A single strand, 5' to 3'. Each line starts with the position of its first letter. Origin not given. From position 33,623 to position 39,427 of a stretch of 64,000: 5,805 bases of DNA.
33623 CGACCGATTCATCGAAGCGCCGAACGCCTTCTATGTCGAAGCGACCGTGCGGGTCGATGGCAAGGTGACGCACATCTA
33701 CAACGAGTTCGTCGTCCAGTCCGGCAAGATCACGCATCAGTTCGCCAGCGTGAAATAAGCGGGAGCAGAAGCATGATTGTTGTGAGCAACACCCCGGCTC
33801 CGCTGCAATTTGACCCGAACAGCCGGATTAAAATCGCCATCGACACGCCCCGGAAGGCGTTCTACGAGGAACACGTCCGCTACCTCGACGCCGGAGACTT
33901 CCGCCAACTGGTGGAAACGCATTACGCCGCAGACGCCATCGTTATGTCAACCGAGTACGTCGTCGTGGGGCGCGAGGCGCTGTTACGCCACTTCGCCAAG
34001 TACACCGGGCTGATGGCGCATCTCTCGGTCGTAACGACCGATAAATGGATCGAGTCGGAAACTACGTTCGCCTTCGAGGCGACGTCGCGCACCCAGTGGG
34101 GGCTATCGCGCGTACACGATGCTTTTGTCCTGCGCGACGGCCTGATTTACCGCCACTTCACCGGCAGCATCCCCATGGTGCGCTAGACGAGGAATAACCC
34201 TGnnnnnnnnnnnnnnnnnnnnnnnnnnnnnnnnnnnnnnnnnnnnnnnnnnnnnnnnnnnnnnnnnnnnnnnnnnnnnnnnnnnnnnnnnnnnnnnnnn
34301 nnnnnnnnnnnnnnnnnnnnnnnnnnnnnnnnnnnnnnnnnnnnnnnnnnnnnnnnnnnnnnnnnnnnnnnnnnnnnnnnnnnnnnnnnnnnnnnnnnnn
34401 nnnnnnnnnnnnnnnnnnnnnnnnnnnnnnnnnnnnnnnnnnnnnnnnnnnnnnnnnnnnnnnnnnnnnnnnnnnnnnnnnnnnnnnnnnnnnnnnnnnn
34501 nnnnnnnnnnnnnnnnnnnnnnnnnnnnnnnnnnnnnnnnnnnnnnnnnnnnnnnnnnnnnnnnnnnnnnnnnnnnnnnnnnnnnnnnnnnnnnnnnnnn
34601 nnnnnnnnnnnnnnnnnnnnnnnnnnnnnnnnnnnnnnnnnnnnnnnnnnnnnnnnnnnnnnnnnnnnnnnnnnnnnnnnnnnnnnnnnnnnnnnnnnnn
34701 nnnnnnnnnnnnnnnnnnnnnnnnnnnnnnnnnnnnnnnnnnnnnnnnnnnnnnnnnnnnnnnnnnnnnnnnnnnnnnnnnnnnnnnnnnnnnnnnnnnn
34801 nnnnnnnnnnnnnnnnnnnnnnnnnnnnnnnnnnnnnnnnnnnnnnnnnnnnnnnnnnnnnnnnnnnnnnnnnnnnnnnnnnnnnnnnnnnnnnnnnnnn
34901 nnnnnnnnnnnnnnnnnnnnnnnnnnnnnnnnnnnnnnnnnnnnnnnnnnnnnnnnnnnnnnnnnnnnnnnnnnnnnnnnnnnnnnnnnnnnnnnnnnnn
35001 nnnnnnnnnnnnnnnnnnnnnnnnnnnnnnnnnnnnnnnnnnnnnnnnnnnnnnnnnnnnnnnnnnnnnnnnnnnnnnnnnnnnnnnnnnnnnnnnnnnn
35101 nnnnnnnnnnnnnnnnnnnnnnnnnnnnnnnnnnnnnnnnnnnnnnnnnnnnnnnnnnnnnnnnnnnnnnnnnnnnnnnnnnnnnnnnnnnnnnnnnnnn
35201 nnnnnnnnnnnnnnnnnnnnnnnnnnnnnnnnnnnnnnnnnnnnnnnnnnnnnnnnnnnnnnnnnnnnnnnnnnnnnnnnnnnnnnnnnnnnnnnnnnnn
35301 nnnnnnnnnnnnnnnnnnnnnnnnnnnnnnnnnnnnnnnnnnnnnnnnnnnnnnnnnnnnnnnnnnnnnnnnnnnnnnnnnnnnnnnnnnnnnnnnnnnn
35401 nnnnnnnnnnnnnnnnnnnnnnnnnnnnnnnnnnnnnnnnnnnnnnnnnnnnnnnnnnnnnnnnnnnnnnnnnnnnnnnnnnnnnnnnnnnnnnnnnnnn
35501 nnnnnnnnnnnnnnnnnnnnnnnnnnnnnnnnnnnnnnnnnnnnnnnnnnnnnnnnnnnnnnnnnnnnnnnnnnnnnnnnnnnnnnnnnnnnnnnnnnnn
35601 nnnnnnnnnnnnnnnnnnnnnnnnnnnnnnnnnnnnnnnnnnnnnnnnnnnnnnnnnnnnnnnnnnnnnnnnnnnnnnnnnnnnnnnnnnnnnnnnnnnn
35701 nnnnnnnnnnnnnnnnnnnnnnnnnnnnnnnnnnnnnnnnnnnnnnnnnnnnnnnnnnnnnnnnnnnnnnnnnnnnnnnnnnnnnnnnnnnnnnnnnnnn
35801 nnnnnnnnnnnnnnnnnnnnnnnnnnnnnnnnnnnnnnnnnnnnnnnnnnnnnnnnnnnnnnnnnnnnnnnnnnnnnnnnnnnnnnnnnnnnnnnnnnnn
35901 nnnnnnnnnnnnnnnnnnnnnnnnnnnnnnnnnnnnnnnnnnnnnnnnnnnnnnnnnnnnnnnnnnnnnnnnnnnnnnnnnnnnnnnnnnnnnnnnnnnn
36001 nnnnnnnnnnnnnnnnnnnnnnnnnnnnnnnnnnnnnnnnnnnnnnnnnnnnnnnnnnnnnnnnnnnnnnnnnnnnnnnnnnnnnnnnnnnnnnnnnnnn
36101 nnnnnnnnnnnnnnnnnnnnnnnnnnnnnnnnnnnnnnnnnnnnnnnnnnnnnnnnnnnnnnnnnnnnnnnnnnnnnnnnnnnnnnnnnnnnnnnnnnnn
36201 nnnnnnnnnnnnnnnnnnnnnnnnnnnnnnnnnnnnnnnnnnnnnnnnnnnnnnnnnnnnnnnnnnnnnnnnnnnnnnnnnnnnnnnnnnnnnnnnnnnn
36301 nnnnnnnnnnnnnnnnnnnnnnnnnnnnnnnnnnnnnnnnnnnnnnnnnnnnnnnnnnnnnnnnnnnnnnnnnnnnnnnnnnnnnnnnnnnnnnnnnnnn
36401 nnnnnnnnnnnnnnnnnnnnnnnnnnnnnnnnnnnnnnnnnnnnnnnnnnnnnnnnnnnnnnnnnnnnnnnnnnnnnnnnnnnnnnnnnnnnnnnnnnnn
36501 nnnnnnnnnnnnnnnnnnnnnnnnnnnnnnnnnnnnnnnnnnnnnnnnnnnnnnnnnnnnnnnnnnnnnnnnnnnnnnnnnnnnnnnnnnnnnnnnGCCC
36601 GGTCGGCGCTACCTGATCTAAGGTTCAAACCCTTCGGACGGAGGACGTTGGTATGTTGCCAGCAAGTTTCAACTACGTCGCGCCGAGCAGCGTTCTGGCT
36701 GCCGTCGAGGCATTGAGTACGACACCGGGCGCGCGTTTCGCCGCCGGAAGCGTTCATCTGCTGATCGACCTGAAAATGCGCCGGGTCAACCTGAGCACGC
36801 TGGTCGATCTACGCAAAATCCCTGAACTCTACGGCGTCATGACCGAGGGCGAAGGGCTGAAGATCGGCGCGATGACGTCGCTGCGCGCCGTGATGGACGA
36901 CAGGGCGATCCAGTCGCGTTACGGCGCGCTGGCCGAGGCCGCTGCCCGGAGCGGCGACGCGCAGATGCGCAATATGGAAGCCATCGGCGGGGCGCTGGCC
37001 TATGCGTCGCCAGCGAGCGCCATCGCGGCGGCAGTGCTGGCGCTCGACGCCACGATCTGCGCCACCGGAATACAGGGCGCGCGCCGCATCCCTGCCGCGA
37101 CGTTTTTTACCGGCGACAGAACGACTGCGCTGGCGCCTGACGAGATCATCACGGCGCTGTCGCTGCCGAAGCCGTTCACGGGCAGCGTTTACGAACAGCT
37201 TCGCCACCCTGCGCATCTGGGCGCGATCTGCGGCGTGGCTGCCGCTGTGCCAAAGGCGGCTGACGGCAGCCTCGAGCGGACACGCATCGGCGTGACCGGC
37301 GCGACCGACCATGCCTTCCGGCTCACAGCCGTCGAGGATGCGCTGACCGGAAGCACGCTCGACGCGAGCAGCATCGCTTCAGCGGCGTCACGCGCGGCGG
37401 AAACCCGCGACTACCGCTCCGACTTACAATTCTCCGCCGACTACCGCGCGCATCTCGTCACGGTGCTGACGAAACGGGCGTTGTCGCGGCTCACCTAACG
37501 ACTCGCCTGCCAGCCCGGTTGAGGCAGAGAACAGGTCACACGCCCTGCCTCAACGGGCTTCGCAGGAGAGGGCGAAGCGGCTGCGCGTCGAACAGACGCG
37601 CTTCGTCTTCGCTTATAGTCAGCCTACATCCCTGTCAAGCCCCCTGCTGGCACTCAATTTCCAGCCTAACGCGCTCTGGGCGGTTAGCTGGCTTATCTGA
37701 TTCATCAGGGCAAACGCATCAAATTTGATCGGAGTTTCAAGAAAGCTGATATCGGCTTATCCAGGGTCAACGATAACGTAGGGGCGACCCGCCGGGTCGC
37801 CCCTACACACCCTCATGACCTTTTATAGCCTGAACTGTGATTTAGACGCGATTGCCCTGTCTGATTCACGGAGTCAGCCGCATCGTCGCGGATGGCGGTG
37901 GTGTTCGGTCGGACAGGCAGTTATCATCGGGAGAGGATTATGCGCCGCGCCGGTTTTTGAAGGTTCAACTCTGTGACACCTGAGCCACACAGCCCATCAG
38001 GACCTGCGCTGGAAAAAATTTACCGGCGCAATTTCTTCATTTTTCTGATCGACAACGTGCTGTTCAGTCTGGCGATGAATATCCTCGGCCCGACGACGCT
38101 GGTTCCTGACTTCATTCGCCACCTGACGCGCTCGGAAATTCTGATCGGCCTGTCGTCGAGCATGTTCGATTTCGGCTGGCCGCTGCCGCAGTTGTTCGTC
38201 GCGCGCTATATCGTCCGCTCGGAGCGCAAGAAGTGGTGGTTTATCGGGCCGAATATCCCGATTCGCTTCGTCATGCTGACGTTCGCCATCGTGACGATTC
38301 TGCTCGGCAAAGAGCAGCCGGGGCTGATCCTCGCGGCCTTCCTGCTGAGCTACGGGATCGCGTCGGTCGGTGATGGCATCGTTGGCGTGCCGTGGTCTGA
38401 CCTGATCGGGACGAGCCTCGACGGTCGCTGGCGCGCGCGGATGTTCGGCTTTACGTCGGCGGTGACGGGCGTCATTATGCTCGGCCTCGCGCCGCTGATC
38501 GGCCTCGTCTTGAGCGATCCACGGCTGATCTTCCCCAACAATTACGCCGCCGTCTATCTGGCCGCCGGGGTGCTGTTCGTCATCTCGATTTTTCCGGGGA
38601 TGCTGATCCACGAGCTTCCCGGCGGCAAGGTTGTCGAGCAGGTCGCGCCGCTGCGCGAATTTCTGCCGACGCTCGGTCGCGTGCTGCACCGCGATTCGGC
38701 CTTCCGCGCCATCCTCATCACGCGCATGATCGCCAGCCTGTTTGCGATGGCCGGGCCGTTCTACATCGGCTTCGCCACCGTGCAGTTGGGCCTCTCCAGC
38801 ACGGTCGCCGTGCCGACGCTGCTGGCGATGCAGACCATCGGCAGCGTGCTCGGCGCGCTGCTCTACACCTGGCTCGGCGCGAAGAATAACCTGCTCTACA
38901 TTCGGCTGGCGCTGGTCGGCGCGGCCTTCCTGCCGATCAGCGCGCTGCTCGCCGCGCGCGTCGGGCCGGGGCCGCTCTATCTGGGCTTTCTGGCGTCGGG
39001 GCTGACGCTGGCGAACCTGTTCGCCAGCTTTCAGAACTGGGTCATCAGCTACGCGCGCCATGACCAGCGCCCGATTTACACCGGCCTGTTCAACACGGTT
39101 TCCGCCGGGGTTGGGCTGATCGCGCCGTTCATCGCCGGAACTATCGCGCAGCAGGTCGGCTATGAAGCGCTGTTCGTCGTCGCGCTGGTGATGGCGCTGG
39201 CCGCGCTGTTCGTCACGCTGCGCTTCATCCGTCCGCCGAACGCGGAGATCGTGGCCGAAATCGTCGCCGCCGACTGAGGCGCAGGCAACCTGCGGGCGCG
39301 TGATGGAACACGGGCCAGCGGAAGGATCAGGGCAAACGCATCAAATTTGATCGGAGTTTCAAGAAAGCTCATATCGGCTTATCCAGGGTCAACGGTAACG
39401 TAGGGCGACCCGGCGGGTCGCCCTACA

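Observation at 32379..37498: Molybdenum hydroxylase operon carrying three paralogous NTF2/SnoaL-like modules, one fused to the 2Fe-2S subunit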

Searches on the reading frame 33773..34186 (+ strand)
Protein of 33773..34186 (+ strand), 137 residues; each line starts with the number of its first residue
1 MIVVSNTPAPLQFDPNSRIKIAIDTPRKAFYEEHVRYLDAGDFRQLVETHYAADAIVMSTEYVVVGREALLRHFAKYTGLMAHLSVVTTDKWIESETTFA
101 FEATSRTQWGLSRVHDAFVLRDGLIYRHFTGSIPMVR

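Call 3: search_protein_families(library=pfam, proteins=[window:33773-34186:+], max_evalue=1)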
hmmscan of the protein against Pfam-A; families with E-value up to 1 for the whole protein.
window:33773-34186:+ (137 aa): 2 families
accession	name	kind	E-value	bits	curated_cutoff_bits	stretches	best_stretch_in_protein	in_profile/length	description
PF12680.13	SnoaL_2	-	9.1e-06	26.6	27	1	32-128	2-102/102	SnoaL-like domain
PF13577.12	SnoaL_4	-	0.0085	16.5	24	1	30-96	12-79/126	SnoaL-like domain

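Call 4: search_protein_families(library=ncbifam, proteins=[window:33773-34186:+], max_evalue=0.1)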
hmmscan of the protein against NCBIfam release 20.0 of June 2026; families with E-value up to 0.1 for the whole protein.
window:33773-34186:+ (137 aa): 0 families

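Call 33: find_homologous_proteins(query=window:33773-34186:+, max_evalue=0.001)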
Query window:33773-34186:+ (137 aa): 43 proteins with E <= 0.001 among 66 candidates.
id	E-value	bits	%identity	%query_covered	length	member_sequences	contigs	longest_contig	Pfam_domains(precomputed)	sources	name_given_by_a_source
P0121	3.7e-80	285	94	100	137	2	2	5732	PF12680.14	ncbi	-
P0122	1.5e-71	257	84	100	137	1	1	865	-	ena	-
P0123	2.1e-65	237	78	100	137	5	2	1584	-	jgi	jgi:hypothetical protein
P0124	2.4e-65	237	77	100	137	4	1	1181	-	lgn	-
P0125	1.2e-62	228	75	100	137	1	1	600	-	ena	-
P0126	3.1e-62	227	74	100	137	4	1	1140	PF12680.14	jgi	-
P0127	7.1e-62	225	74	100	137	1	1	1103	-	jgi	jgi:hypothetical protein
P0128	9.4e-62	225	77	100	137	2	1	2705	PF12680.14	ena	-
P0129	1.6e-61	224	73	100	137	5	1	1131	-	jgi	jgi:hypothetical protein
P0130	8.3e-61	222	73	100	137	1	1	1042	-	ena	-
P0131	3.6e-60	220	74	100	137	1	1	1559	PF12680.14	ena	-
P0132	5.3e-60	219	75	100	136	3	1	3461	-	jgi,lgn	jgi:hypothetical protein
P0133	1.1e-59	218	72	100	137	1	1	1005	-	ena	-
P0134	1.0e-58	215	71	100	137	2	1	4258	-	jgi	jgi:hypothetical protein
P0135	1.3e-58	215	72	100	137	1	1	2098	-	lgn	-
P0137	6.9e-57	209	70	100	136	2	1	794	PF12680.14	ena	-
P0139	6.3e-56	206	71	100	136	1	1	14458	PF12680.14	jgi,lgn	jgi:hypothetical protein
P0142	1.5e-54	202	70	100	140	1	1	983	PF12680.14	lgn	-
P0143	4.3e-54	200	69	100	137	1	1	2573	PF12680.14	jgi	jgi:hypothetical protein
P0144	5.4e-54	200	65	99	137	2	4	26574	PF12680.14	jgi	jgi:hypothetical protein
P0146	1.4e-53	199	67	100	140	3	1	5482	PF12680.14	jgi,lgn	jgi:hypothetical protein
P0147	4.4e-53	197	68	100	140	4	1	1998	PF12680.14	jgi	jgi:hypothetical protein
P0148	5.6e-53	197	68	93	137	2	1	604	PF12680.14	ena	-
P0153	4.9e-52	194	66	100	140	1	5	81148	PF12680.14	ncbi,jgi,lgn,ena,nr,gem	ncbi:MAG: nuclear transport factor 2 family protein [Chloroflexota bacterium]|nr:nuclear transport f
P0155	3.0e-50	188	66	100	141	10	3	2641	PF12680.14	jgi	jgi:hypothetical protein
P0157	1.0e-47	180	63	93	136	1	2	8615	PF12680.14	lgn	-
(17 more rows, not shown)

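Call 45: search_solved_structures(query=A6, max_evalue=10, show_alignments=3)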
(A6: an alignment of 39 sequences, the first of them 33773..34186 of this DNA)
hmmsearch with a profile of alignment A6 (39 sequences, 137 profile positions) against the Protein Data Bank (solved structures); distinct sequences matched with E-value up to 10: 16.
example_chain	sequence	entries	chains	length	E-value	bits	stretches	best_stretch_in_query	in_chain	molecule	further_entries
7e85_C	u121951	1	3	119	0.00016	25.1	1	29-129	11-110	SnoaL-like domain-containing protein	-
4cdl_A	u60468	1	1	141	0.067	16.6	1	27-79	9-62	STEROID DELTA-ISOMERASE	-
6uad_A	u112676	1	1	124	0.078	16.4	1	25-108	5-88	Ketosteroid isomerase with truncated and designed loop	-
4pej_A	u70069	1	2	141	0.17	15.3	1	27-79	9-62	Retro-aldolase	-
9vt9_A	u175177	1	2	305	0.27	14.6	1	11-71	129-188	OcyF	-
6uae_A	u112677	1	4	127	0.38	14.1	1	25-108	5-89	Ketosteroid isomerase with designed loop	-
7sc9_BH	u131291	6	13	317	0.52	13.7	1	12-81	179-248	Orange carotenoid-binding protein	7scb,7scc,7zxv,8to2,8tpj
3mg1_A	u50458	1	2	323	0.54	13.6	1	12-81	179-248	Orange carotenoid protein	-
5tuw_A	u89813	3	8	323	0.54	13.6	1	12-81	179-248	Orange carotenoid-binding protein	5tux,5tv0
4xb5_A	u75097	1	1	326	0.55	13.6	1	12-81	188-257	Orange carotenoid-binding protein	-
7zsf_A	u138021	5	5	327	0.55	13.6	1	12-81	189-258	Orange carotenoid-binding protein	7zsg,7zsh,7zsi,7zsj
3mg3_A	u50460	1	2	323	0.6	13.5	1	12-81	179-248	Orange carotenoid-binding protein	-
3bxj_A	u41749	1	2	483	0.63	13.4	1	41-108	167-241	Ras GTPase-activating protein SynGAP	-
3mg2_A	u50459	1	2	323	0.67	13.3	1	12-81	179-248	Orange carotenoid protein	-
6t6k_A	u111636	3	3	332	0.89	12.9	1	12-81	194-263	Orange carotenoid-binding protein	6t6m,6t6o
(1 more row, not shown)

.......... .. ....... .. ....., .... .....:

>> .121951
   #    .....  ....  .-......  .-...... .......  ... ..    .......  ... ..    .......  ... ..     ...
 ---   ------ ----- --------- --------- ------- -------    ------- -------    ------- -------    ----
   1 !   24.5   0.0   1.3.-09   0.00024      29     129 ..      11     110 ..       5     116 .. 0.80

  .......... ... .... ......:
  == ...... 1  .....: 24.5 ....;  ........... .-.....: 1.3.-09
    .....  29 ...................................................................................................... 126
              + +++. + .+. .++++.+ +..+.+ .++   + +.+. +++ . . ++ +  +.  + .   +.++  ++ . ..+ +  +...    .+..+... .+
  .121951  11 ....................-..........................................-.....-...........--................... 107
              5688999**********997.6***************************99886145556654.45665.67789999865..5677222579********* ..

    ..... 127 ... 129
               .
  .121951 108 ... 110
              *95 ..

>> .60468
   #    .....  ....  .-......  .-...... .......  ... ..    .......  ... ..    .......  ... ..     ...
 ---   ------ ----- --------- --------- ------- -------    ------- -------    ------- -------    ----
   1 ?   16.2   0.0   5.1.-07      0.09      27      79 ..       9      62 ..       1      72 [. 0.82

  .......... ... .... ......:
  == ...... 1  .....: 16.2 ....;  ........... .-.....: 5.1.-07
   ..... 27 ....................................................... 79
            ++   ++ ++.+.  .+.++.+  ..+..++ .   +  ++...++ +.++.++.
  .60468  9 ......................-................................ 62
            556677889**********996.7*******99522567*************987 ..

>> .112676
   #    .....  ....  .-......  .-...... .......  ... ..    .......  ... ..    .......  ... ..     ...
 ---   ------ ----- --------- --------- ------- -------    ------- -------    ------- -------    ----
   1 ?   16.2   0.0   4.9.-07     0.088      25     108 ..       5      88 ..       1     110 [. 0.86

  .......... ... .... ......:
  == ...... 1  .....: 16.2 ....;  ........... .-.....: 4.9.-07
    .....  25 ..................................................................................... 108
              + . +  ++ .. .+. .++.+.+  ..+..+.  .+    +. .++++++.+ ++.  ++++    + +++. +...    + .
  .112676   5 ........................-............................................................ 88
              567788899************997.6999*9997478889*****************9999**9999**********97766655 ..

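Call 50: predict_structure(alignment_id=A6)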
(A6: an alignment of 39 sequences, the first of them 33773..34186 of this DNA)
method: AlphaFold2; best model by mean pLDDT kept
length: 137 residues; sequences in the alignment: 39
mean_pLDDT: 90.3   pTM: 0.81
mean pLDDT of the five models: 90.3, 88.1, 87.9, 86.3, 83.2
residues with pLDDT >= 90: 100; 70-90: 26; 50-70: 7; < 50: 4
segments of 3 or more residues with pLDDT < 50: 1-3
pLDDT, mean of each block of 10 residues (from residue 1): 56 85 90 95 97 98 98 94 89 95 92 96 98 80
secondary structure, 60 per line:
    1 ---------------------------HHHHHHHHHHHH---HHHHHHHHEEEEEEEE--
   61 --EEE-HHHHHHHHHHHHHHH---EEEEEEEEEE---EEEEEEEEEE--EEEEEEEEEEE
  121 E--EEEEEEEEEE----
elements in order: H28-39 H43-50 E51-58 E63-65 H67-81 E85-94 E98-107 E110-121 E124-133

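Call 52: fold_search(model_id=the predicted structure, library=pdb)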
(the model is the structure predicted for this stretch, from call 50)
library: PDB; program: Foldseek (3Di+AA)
matches with E <= 10: 1242; with E <= 0.001: 541
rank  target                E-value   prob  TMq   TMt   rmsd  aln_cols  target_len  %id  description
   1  4kvh                  1.6e-08  1.00  0.65  0.78   2.4       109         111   23  Crystal structure of ketosteroid isomerase fold protein Hmuk_0747 (released 2013-06-12)
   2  7e85_A                7.3e-08  1.00  0.66  0.78   3.0       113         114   27  SnoaL-like domain-containing protein (released 2022-03-02)
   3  5evh                  8.8e-08  1.00  0.62  0.69   2.5       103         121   14  Crystal structure of known function protein from Kribbella flavida DSM 17836 (released 2015-12-02)
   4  4xby_H                1.6e-07  1.00  0.63  0.61   4.9       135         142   19  Crystal Structure of the L74F/M78V/I80V/L114F mutant of LEH complexed with cyclopentene oxide (released 2015-07-15)
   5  3f40                  2.0e-07  1.00  0.64  0.77   3.5       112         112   12  Crystal structure of NTF2-like protein of unknown function (YP_677363.1) from CYTOPHAGA HUTCHINSONII ATCC 33406 at 1.27  (released 2008-11-18)
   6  4xbt_B                2.9e-07  1.00  0.63  0.60   4.9       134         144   19  Crystal Structure of the L74F/M78F/L103V/L114V/I116V/F139V/L147V mutant of LEH complexed with (S,S)-cyclohexanediol (released 2015-07-15)
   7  9r0t_A                3.1e-07  1.00  0.59  0.76   2.8       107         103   17  De novo designed homodimeric NTF2-like protein with a hydrophobic pocket (released 2025-10-22)
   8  4xdw_F                3.1e-07  1.00  0.64  0.64   4.9       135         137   18  Crystal Structure of the L74F/M78V/I80V/L114F mutant of LEH (released 2015-07-15)
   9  7xee_B                3.3e-07  1.00  0.61  0.59   5.1       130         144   22  Crystal Structure of the Y53F/N55A mutant of LEH complexed with 2-(3-phenyloxetan-3-yl)ethanamine (released 2023-01-18)
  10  4r9k_A                3.3e-07  1.00  0.60  0.58   5.4       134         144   19  Structure of thermostable eightfold mutant of limonene epoxide hydrolase from Rhodococcus erythropolis (released 2014-09-24)
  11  5cf1_F                3.5e-07  1.00  0.62  0.62   4.9       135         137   21  Crystal Structure of the M32V/M78V/I80V/L114F mutant of LEH (released 2016-07-13)
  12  3h51_A                3.5e-07  1.00  0.59  0.57   4.0       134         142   16  Crystal structure of Putative calcium/calmodulin dependent protein kinase II association domain (NP_636218.1) from XAN (released 2009-05-05)
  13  5tgn_A                3.7e-07  1.00  0.63  0.77   2.1       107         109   11  Crystal structure of protein Sthe_2403 from Sphaerobacter thermophilus (released 2016-10-26)
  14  5jpp_A                3.7e-07  1.00  0.62  0.71   3.6       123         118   18  Structure of limonene epoxide hydrolase mutant - H-2-H5 (released 2016-06-15)
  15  5tgn_B                4.0e-07  1.00  0.64  0.79   2.2       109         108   11  Crystal structure of protein Sthe_2403 from Sphaerobacter thermophilus (released 2016-10-26)
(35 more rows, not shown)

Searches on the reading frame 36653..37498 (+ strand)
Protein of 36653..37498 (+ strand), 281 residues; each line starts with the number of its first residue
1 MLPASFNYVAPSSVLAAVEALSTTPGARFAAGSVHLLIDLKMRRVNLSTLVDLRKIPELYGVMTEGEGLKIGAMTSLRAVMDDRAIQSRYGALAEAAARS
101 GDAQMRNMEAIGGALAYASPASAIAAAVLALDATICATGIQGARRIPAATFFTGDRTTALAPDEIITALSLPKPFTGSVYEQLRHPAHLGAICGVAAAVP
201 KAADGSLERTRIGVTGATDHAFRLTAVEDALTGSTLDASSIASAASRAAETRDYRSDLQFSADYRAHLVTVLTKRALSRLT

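Call 3: search_protein_families(library=pfam, proteins=[window:36653-37498:+], max_evalue=1)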
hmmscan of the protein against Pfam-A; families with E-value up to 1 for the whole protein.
window:36653-37498:+ (281 aa): 2 families
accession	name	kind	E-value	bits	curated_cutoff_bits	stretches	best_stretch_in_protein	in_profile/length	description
PF00941.27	FAD_binding_5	-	5.1e-42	144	27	1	5-174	2-170/170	FAD binding domain in molybdopterin dehydrogenase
PF03450.22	CO_deh_flav_C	-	2.9e-14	53.5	25.5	1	179-279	2-101/102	CO dehydrogenase flavoprotein C-terminal domain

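Call 4: search_protein_families(library=ncbifam, proteins=[window:36653-37498:+], max_evalue=0.1)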
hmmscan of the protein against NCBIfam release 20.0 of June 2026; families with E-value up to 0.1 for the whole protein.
window:36653-37498:+ (281 aa): 8 families
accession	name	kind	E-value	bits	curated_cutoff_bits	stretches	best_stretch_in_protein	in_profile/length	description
NF041019.1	glyceraldDH_beta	equivalog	6e-61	206.1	350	1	1-279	1-279/280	glyceraldehyde dehydrogenase subunit beta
NF043083.1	XdhB_XDHase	equivalog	2.7e-40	138.3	310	1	7-279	6-282/289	xanthine dehydrogenase subunit XdhB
NF007427.0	PRK09971.1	equivalog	3.3e-36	125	287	1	8-279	7-282/292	xanthine dehydrogenase FAD-binding subunit XdhB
TIGR03195.1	4hydrxCoA_B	equivalog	2e-31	109.3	404.55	2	5-116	4-115/321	4-hydroxybenzoyl-CoA reductase subunit beta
TIGR02963.1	xanthine_xdhA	equivalog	7.7e-31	107.2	467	1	8-275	195-463/468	xanthine dehydrogenase small subunit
TIGR03199.1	pucC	equivalog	1.3e-18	67.3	306.05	1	11-267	1-256/264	xanthine dehydrogenase subunit C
TIGR03312.1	Se_sel_red_FAD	hypoth_equivalog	2.6e-10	39.9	241.5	1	48-244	43-221/257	molybdopterin-dependent oxidoreductase FAD-binding subunit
TIGR02969.1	mam_aldehyde_ox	subfamily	6.8e-05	20.5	1912.3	1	7-173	238-414/1330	aldehyde oxidase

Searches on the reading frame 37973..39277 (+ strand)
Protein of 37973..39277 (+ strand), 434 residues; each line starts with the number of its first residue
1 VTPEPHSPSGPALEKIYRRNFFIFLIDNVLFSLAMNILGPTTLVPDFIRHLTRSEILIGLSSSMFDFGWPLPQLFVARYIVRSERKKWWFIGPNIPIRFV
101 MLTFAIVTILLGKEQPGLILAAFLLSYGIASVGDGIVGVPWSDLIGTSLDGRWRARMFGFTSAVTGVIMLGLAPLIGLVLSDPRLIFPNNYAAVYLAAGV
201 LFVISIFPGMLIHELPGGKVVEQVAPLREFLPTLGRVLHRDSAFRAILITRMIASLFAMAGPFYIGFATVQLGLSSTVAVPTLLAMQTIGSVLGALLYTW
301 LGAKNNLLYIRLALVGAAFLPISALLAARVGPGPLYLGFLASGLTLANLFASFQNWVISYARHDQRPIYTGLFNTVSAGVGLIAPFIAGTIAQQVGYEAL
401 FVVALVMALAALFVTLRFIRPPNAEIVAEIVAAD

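Call 47: search_protein_families(library=pfam, proteins=[window:37973-39277:+], max_evalue=0.001)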
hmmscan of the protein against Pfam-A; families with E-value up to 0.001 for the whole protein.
window:37973-39277:+ (434 aa): 1 family
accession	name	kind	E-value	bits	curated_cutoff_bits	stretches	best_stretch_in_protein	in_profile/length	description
PF07690.21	MFS_1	-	1.2e-16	61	33.4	2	30-378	7-340/347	Major Facilitator Superfamily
